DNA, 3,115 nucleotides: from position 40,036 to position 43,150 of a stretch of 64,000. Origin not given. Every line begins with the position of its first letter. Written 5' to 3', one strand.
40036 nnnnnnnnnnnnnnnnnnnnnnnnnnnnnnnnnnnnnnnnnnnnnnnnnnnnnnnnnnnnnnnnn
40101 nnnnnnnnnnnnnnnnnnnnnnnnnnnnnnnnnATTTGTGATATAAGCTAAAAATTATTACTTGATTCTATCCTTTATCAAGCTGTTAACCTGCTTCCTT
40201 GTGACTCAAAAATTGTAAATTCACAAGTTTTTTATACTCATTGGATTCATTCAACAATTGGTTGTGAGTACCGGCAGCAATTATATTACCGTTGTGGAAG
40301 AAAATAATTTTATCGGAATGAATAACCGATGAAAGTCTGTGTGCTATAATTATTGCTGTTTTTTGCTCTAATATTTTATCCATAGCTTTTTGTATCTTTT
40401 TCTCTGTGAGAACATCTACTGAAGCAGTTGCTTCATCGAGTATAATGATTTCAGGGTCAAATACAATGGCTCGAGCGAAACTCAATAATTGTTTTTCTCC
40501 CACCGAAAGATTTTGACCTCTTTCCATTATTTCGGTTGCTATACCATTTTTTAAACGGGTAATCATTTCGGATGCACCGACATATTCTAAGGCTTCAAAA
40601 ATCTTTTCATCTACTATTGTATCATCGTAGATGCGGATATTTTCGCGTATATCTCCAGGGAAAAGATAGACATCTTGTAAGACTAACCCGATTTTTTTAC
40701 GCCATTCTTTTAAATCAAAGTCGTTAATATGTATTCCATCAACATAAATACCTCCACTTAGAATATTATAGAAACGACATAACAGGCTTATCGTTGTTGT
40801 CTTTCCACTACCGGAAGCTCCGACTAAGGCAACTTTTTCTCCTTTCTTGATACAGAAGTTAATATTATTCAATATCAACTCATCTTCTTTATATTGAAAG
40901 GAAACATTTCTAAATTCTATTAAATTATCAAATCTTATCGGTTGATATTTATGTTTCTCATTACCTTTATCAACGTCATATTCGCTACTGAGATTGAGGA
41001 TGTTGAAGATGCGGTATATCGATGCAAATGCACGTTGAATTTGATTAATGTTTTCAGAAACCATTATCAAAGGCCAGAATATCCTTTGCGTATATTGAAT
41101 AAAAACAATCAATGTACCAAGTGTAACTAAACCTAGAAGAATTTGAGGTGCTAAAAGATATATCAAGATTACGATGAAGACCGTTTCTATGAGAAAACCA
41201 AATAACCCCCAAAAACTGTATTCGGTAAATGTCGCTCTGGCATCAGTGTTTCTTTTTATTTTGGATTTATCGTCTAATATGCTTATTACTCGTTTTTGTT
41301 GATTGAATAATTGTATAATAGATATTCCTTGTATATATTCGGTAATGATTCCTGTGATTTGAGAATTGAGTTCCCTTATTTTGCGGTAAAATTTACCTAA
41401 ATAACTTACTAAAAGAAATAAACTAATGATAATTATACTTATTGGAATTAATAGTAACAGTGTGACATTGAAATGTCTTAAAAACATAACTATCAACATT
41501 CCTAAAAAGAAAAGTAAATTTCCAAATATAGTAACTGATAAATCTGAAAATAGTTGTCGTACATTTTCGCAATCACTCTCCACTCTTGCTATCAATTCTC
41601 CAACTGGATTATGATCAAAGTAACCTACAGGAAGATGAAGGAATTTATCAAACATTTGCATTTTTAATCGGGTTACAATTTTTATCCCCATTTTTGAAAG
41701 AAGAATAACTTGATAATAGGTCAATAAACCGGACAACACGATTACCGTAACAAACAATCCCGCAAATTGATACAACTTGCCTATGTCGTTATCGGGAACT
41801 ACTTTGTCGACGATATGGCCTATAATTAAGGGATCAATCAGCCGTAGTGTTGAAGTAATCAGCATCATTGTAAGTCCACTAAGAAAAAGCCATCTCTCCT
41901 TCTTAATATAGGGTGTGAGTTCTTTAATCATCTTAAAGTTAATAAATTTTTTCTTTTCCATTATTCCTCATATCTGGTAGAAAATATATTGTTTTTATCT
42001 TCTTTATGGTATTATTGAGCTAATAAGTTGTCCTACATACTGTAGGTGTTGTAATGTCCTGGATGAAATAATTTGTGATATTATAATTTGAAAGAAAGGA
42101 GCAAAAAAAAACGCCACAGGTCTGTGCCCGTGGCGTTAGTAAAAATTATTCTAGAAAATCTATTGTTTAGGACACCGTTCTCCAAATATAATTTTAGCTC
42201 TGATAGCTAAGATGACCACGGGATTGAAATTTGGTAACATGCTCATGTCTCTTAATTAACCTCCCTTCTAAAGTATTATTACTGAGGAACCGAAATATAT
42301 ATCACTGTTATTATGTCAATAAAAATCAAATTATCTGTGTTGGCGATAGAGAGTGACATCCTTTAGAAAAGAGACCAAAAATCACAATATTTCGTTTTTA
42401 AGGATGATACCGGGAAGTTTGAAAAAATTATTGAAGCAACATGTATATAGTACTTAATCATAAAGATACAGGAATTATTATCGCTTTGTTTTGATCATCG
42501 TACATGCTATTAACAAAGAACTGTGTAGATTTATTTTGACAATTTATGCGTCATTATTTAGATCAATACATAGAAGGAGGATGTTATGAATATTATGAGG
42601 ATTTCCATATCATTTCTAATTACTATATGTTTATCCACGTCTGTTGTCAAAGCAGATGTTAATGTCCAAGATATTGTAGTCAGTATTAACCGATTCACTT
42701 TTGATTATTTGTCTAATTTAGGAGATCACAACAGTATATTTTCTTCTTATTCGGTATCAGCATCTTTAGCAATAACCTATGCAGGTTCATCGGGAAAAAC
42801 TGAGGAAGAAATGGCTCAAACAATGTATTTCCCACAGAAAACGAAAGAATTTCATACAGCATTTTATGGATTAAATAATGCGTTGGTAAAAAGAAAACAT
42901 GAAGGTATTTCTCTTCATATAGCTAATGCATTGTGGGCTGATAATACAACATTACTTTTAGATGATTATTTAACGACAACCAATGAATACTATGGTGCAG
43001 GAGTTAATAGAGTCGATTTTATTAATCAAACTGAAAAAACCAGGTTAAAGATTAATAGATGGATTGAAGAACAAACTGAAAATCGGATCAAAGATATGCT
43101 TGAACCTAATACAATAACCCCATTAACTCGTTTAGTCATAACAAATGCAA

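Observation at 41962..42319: Candidate leader-peptide transcription attenuator in front of a heterodimeric ABC exporter operon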

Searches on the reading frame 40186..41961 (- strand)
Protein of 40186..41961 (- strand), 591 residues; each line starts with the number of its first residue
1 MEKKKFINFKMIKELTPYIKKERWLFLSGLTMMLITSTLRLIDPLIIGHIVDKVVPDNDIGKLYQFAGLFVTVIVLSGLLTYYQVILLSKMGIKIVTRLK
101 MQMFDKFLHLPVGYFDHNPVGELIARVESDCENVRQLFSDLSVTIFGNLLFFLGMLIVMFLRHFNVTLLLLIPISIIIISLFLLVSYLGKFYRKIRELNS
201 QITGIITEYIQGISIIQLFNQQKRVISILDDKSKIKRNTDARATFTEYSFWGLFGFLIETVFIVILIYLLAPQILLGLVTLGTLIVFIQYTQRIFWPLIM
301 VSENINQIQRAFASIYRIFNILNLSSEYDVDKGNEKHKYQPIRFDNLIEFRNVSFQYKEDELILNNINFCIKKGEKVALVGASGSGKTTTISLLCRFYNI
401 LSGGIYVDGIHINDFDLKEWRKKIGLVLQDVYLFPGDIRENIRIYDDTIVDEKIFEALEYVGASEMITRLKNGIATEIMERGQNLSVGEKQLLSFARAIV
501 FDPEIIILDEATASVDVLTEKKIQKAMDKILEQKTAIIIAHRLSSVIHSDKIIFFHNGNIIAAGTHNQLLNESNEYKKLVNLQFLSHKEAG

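Call 6: search_protein_families(library=ncbifam, proteins=[window:40186-41961:-])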
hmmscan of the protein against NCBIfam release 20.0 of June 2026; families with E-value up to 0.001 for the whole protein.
window:40186-41961:- (591 aa): 185 families (the best 25 are shown)
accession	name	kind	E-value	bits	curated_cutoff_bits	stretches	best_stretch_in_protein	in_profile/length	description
TIGR02203.1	MsbA_lipidA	equivalog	8e-112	374.6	602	1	14-584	4-570/572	lipid A export permease/ATP-binding protein MsbA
TIGR02204.1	MsbA_rel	hypoth_equivalog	8.6e-110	368.1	780.4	1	10-584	4-576/576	ABC transporter, permease/ATP-binding protein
NF008056.1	PRK10790.1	equivalog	6.5e-102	341.9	746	1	9-586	8-578/584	SmdB family multidrug efflux ABC transporter permease/ATP-binding protein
NF052233.1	CphA_assoc_ABC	equivalog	3e-100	336.7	880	1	14-584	174-744/766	cyanophycin metabolism-associated ABC transporter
TIGR01846.1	type_I_sec_HlyB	subfamily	3.4e-97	326.4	725.55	1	15-583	130-692/694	type I secretion system permease/ATPase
TIGR03375.1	type_I_sec_LssB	subfamily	5.6e-95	319.1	693.1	1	19-574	144-693/696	type I secretion system permease/ATPase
NF008381.0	PRK11176.1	equivalog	1.1e-91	308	867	1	3-584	4-580/582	lipid A ABC transporter ATP-binding protein/permease MsbA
TIGR00958.1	3a01208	subfamily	8.9e-91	305.2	874.6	1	10-580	147-711/711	antigen peptide transporter 2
NF045513.1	HepA_fam_ABC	equivalog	3.7e-90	303.1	725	1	59-583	90-609/610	heterocyst formation ABC transporter subunit HepA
TIGR03797.1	NHLM_micro_ABC2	equivalog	5.7e-89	299.4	709.4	1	13-583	125-685/686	NHLP bacteriocin export ABC transporter permease/ATPase subunit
NF010178.0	PRK13657.1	equivalog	5.4e-88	295.9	733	1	18-589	13-576/588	glucan ABC transporter ATP-binding protein/ permease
TIGR03796.1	NHLM_micro_ABC1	equivalog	3.1e-86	290.1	853.3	1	12-580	142-709/710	NHLP family bacteriocin export ABC transporter peptidase/permease/ATPase subunit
NF000475.1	tet_ABC_46_B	exception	1.2e-75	255.2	1250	1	10-583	2-574/578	tetracycline efflux ABC transporter Tet(46) subunit B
TIGR01193.1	bacteriocin_ABC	subfamily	3.7e-74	250.5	523.85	1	11-581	143-707/708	peptide cleavage/export ABC transporter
TIGR02857.1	CydD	equivalog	1.1e-70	239.1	435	1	31-553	10-527/529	thiol reductant ABC exporter subunit CydD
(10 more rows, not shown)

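Call 7: search_protein_families(library=pfam, proteins=[window:40186-41961:-])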
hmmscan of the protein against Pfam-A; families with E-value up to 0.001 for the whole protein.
window:40186-41961:- (591 aa): 2 families
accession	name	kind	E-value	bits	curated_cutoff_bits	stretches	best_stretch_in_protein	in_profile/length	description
PF00664.28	ABC_membrane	-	1.7e-41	143.1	28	1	34-298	9-274/274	ABC transporter transmembrane region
PF00005.33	ABC_tran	-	1.1e-29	104.2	25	1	364-513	1-137/137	ABC transporter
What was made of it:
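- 40186..41961 (-): ABC half-transporter 1 (591 aa). Walker B is canonical (LDE). The signature motif is degenerate (LSVGE). Pfam domains ABC_membrane and ABC_tran (call 7).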

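Call 8: find_related_loci(query=window:40186-41961:-, collection=genome_contigs, flank=4000)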
Query window:40186-41961:- (591 aa) in genome_contigs; peptide patterns used: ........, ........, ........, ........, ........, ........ (x = any residue, [..] = any of these).
128 stretches matched a pattern; 38 encode a relative of the query (tblastn E <= 1e-3); 38 distinct loci.
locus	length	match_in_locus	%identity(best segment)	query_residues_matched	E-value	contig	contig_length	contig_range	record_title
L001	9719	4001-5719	52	10-587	0e+0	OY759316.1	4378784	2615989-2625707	MAG: Candidatus Cloacimonadales bacterium isolate 8a64a5fc-8000-496d-8fb9-ab17f2428a55 genome assembly, chromosome: 1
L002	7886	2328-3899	38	57-584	6e-112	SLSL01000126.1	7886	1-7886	MAG: Halanaerobiaceae bacterium isolate CSSed165cm_605 CSSed16-5cm-40147, whole genome shotgun sequence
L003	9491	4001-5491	36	82-584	9e-97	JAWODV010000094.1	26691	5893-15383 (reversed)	MAG: Kosmotogaceae bacterium isolate BLK5-2.bin.62 k191_21377, whole genome shotgun sequence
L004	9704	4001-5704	34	10-583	3e-95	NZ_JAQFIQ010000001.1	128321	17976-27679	Breznakia sp. PF5-3 Ga0505214_01, whole genome shotgun sequence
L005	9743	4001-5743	33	4-583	3e-98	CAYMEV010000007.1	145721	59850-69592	MAG TPA_asm: uncultured Candidatus Sumerlaeota bacterium isolate binchicken_co379_8 genome assembly, contig: NODE_78_len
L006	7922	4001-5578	33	53-584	1e-93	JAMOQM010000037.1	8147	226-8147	MAG: Candidatus Cloacimonadota bacterium isolate 4559-240_metabat2_scaf2bin.101 4559-240_scaffold_1841_c1, whole genome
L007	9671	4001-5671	32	25-588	5e-93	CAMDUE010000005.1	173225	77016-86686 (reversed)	MAG: Chitinophaga pinensis isolate MsE-30jul19-177 genome assembly, contig: MsE-30jul19-C82, whole genome shotgun sequen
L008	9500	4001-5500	35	79-584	3e-91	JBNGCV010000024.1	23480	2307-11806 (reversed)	MAG: Kosmotogaceae bacterium isolate E05-009 bin5.fa-25, whole genome shotgun sequence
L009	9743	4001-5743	31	3-588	1e-90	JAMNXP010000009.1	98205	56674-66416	MAG: Bacteroidia bacterium isolate gw_gwSRR_metabat.15 gw_C65, whole genome shotgun sequence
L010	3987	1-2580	35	82-585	2e-91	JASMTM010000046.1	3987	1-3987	MAG: Petrotogales bacterium isolate GSC-VFA-60_REP10 CoA_60C_k149_55543, whole genome shotgun sequence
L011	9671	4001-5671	32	25-588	9e-91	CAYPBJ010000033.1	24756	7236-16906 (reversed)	MAG TPA_asm: uncultured Rhizobium sp. isolate SRP219642_co3_8 genome assembly, contig: NODE_2092_length_24756_cov_33.371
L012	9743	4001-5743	31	3-588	1e-90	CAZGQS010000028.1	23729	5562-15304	MAG TPA_asm: uncultured Rhizobium sp. isolate SRP318679_co1_28 genome assembly, contig: NODE_3422_length_23729_cov_18.65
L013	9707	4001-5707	30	9-584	4e-82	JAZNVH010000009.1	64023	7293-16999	MAG: Candidatus Aphodoplasma sp. isolate T1900044791_TS20190257.MAGScoT_cleanbin_000003 SGB_2648_k141_2131991, whole gen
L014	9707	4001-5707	30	9-584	2e-81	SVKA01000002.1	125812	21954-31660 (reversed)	MAG: Oscillospiraceae bacterium isolate SIG449 NODE_3232_length_125812_cov_2.087870, whole genome shotgun sequence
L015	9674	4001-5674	31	23-584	4e-80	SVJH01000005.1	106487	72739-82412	MAG: Oscillospiraceae bacterium isolate SIG430 NODE_920_length_106487_cov_2.414536, whole genome shotgun sequence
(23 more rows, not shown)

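Call 12: find_encoding_contigs(protein=window:40186-41961:-, flank=3000, max_places=10)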
Protein window:40186-41961:- (591 aa): no gene with exactly this product is on record in the collection.

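Call 13: find_homologous_proteins(query=window:40186-41961:-, max_evalue=1e-50)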
Query window:40186-41961:- (591 aa): 1986 proteins with E <= 1e-50 among 8000 candidates; the best 120 are listed.
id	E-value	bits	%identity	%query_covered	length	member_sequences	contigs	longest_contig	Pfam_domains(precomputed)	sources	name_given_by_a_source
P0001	0.0e+0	1281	100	100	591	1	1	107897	PF00005.34,PF00664.29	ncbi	-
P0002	4.9e-281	952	73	99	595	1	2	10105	PF00005.34,PF00664.29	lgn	-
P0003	8.8e-270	915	70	100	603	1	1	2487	PF00005.34,PF00664.29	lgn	-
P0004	1.1e-268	911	70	99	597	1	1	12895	PF00005.34,PF00664.29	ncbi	-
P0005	6.1e-262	889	68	100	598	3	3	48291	PF00005.34,PF00664.29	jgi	jgi:ATP-binding cassette, subfamily B, multidrug efflux pump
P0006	3.9e-260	883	67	100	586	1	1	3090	PF00005.34,PF00664.29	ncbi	-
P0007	4.8e-256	869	66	100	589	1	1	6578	PF00005.34,PF00664.29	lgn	-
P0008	5.5e-256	869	66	100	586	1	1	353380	PF00005.34,PF00664.29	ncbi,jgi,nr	ncbi:MAG: ABC transporter ATP-binding protein/permease [Candidatus Cloacimonetes bacterium]|nr:ABC t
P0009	1.1e-255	868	65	100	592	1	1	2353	PF00005.34,PF00664.29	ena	-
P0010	2.2e-255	867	66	99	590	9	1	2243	PF00005.34,PF00664.29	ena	-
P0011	4.0e-253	860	64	100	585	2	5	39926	PF00005.34,PF00664.29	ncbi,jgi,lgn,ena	-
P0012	1.8e-229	781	59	98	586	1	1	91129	PF00005.34,PF00664.29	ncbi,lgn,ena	ncbi:MAG: ABC transporter ATP-binding protein [Candidatus Cloacimonadia bacterium]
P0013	2.3e-229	781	59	98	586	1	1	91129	PF00005.34,PF00664.29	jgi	-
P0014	3.4e-222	757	59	98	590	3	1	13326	PF00005.34,PF00664.29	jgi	-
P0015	3.1e-208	711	58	98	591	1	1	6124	PF00005.34,PF00664.29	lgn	-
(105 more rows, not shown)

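Call 14: find_encoding_contigs(protein=P0002, flank=3000, max_places=3)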
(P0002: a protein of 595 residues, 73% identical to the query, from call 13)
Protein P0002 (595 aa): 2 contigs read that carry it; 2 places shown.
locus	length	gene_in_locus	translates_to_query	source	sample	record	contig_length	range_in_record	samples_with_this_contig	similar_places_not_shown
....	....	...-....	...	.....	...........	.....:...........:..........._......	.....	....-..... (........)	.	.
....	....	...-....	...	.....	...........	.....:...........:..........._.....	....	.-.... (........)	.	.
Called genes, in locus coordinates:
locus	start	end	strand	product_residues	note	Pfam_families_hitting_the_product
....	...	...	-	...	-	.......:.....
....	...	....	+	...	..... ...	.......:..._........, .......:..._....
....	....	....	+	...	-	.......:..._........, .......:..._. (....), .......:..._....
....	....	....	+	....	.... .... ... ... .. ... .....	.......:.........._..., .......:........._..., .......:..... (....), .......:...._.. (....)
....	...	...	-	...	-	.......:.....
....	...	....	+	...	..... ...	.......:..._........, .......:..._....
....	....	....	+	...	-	?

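Call 15: find_encoding_contigs(protein=P0004, flank=3000, max_places=3)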
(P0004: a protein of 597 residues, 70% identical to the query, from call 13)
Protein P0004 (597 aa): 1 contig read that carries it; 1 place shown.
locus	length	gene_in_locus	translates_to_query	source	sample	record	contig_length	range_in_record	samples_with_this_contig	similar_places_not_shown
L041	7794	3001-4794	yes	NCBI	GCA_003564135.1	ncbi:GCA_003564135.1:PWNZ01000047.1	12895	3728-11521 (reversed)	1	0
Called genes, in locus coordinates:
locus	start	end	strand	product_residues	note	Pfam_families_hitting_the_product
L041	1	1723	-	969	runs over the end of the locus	PF02811:PHP, PF08269:dCache_2, PF17200:sCache_2, PF17201:Cache_3-Cache_2 (weak), PF03445:DUF294, PF10335:DUF294_C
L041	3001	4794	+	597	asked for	PF00664:ABC_membrane, PF00005:ABC_tran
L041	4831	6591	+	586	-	PF00664:ABC_membrane, PF00005:ABC_tran, PF02463:SMC_N (weak)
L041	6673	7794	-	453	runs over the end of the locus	PF02169:LPP20 (weak)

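Call 16: find_encoding_contigs(protein=P0005, flank=3000, max_places=3)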
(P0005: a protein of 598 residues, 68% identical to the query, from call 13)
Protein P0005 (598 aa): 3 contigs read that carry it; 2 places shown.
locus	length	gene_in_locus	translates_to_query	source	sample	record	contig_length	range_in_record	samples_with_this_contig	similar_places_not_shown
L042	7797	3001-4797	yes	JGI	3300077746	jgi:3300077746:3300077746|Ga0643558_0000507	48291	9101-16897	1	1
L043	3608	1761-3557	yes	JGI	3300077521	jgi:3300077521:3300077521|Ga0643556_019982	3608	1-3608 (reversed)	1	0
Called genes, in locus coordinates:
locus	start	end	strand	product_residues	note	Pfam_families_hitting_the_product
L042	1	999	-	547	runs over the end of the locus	PF00497:SBP_bac_3, PF09084:NMT1 (faint), PF00512:HisKA, PF02518:HATPase_c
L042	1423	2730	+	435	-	-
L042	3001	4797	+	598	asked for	PF00664:ABC_membrane, PF00005:ABC_tran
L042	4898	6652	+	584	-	PF00664:ABC_membrane, PF00005:ABC_tran, PF02463:SMC_N (faint), PF13555:AAA_29 (weak)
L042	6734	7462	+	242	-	PF00005:ABC_tran, PF02463:SMC_N (faint), PF13304:AAA_21 (weak)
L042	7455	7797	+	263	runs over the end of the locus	PF03649:UPF0014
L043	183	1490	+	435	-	-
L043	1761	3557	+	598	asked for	PF00664:ABC_membrane, PF00005:ABC_tran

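Call 17: find_encoding_contigs(protein=P0008, flank=3000, max_places=3)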
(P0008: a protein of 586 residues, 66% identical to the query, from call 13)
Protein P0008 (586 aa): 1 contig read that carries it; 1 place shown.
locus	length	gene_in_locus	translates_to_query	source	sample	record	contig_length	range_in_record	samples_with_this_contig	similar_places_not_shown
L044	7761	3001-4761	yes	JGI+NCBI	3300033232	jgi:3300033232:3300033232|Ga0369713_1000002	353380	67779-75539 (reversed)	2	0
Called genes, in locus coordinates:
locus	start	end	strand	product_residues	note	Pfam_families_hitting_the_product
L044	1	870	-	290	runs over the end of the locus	PF11276:DUF3078 (weak)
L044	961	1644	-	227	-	PF06445:GyrI-like, PF14526:Cass2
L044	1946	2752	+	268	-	PF05552:MS_channel_1st_1 (weak), PF21088:MS_channel_1st, PF00924:MS_channel_2nd, PF21082:MS_channel_3rd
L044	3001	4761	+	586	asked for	PF00664:ABC_membrane, PF00005:ABC_tran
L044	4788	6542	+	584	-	PF00664:ABC_membrane, PF00005:ABC_tran, PF02463:SMC_N (faint)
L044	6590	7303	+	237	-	PF02463:SMC_N (faint), PF13166:AAA_13 (faint), PF13175:AAA_15 (faint), PF00005:ABC_tran, PF13304:AAA_21 (weak)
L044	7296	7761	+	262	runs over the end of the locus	PF03649:UPF0014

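Call 28: find_encoding_contigs(protein=P0006, flank=2000, max_places=2)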
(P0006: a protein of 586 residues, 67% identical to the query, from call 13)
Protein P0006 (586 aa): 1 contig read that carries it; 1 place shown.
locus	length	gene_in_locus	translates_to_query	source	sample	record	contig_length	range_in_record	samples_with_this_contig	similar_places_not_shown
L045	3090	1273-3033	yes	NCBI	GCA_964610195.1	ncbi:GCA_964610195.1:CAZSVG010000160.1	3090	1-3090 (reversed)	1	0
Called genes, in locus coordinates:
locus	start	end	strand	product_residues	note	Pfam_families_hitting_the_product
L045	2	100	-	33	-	?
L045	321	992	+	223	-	-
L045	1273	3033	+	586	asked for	PF00664:ABC_membrane, PF00005:ABC_tran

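Call 29: find_encoding_contigs(protein=P0007, flank=2000, max_places=2)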
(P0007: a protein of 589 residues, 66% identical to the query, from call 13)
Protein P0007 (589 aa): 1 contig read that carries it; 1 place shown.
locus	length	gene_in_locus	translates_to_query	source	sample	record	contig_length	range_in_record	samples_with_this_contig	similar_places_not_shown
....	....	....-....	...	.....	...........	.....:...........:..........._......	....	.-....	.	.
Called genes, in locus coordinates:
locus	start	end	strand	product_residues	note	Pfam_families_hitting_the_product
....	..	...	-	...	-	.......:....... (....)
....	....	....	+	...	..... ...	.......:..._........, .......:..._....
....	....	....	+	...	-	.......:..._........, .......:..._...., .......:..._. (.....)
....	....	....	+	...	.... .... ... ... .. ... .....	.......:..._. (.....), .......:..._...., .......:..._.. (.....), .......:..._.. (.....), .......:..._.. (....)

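Call 30: find_encoding_contigs(protein=P0011, flank=2000, max_places=5)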
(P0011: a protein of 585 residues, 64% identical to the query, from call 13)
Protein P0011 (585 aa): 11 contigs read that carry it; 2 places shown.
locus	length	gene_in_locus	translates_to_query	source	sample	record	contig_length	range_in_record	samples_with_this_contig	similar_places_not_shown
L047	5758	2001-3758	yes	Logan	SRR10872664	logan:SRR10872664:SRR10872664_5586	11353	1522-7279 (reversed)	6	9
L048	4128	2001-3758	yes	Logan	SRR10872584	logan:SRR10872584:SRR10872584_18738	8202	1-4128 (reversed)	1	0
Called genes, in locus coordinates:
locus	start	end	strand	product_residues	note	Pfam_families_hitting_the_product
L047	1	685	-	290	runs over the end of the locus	PF11276:DUF3078 (weak)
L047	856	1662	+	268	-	PF21088:MS_channel_1st, PF00924:MS_channel_2nd, PF21082:MS_channel_3rd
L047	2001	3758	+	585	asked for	PF00664:ABC_membrane, PF00005:ABC_tran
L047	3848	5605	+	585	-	PF00664:ABC_membrane, PF00005:ABC_tran, PF02463:SMC_N (faint)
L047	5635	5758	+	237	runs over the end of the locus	PF02463:SMC_N (faint), PF00005:ABC_tran, PF13166:AAA_13 (faint), PF13175:AAA_15 (faint), PF13304:AAA_21 (weak)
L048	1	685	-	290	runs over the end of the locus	PF11276:DUF3078 (weak)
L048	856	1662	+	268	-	PF21088:MS_channel_1st, PF00924:MS_channel_2nd, PF21082:MS_channel_3rd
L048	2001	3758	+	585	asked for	PF00664:ABC_membrane, PF00005:ABC_tran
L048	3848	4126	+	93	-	?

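Call 31: find_encoding_contigs(protein=P0012, flank=2000, max_places=2)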
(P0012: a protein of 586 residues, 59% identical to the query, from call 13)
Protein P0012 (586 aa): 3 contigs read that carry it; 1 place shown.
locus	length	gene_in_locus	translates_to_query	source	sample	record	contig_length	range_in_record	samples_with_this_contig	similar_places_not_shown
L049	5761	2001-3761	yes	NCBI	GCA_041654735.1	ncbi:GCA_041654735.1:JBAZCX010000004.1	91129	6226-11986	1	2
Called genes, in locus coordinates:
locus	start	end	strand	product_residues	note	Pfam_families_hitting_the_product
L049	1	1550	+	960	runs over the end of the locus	PF00082:Peptidase_S8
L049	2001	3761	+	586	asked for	PF00664:ABC_membrane, PF00005:ABC_tran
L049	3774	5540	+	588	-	PF00664:ABC_membrane, PF00005:ABC_tran, PF02463:SMC_N (faint)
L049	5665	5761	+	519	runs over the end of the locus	PF01039:Carboxyl_trans, PF03255:ACCA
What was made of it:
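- The neighbours vary (calls 14-17, 28-31). No conserved neighbouring regulator gene is present (calls 14-17, 28-31).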

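Call 36: find_encoding_contigs(protein=P0003, flank=2000, max_places=2)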
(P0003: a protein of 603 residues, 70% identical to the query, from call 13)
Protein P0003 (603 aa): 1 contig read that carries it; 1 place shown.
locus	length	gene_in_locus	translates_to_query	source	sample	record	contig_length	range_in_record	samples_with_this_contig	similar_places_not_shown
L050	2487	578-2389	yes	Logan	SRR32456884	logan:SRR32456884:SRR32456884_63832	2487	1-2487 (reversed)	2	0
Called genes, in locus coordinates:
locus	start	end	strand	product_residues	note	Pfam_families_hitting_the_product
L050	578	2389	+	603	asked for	PF00664:ABC_membrane, PF00005:ABC_tran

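Call 37: find_encoding_contigs(protein=P0010, flank=2000, max_places=3)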
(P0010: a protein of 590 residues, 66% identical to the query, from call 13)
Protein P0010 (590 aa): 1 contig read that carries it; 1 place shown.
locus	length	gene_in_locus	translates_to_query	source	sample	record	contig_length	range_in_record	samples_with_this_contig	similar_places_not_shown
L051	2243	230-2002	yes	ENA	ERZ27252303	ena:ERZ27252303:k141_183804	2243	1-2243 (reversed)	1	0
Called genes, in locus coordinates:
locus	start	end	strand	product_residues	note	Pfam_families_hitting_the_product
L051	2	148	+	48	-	?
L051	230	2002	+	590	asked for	PF00664:ABC_membrane, PF00005:ABC_tran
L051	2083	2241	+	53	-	?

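Call 38: find_encoding_contigs(protein=P0009, flank=2000, max_places=2)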
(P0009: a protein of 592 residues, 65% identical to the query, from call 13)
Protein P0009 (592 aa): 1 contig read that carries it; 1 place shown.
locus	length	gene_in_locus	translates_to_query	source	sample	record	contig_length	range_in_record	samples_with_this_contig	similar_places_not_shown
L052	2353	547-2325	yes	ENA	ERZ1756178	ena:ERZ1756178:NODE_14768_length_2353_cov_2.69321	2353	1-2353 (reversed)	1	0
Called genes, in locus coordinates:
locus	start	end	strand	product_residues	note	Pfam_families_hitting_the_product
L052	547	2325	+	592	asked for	PF00664:ABC_membrane, PF00005:ABC_tran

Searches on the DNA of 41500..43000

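Call 3: search_rna_families(source=window, start=41500, end=43000, threshold=evalue, max_evalue=10)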
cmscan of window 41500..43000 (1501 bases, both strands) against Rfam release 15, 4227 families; matches with E-value up to 10: 11.
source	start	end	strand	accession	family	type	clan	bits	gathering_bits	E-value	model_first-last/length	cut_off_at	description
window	42103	42177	-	RF02871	ncS54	Gene; sRNA;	-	24.4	43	0.0075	1-79/79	no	Burkholderia sRNA 54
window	42099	42191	-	RF02077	STnc220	Gene; sRNA;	-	23.7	60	0.32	1-79/79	no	Salmonella enterica sRNA STnc220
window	42103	42176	-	RF02676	Esr41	Gene; sRNA;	-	23.3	102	0.1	1-74/74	no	Enterohemorrhagic E. coli sRNA 41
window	42396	42464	+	RF01605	plasmodium_snoR30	Gene; snRNA; snoRNA; CD-box;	-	20.1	43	5.8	1-74/74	no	small nucleolar RNA snoR30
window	42724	42788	-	RF00501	Rota_CRE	Cis-reg;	-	18.4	40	1.8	1-68/68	no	Rotavirus cis-acting replication element (CRE)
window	41589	41655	-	RF01506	Afu_294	Gene; snRNA; snoRNA; CD-box;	-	17.6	43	1.5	1-83/83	no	A. fumigatus snoRNA Afu_294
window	42877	42955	-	RF01561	DdR11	Gene; snRNA; snoRNA; CD-box;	-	16.6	65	3.7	1-76/76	no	Dictyostelium snoRNA DdR11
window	42497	42568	-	RF02849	Ysr197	Gene; sRNA;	-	14.2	167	1.1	1-254/254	no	Yersinia sRNA 197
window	42152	42227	+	RF02089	CLRN1-AS1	Gene; lncRNA;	-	13.9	48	1.3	1-79/79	no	CLRN1 antisense RNA 1 conserved region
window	42527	42614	+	RF00026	U6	Gene; snRNA; splicing;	CL00009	12.7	44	7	1-105/105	no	U6 spliceosomal RNA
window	42360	42467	-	RF00015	U4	Gene; snRNA; splicing;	CL00007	12.4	46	7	1-138/138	no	U4 spliceosomal RNA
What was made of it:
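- On Any Rfam cis-regulatory family: At permissive E-values only sub-threshold matches to sRNA models appear, all lying on the terminator (call 3).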
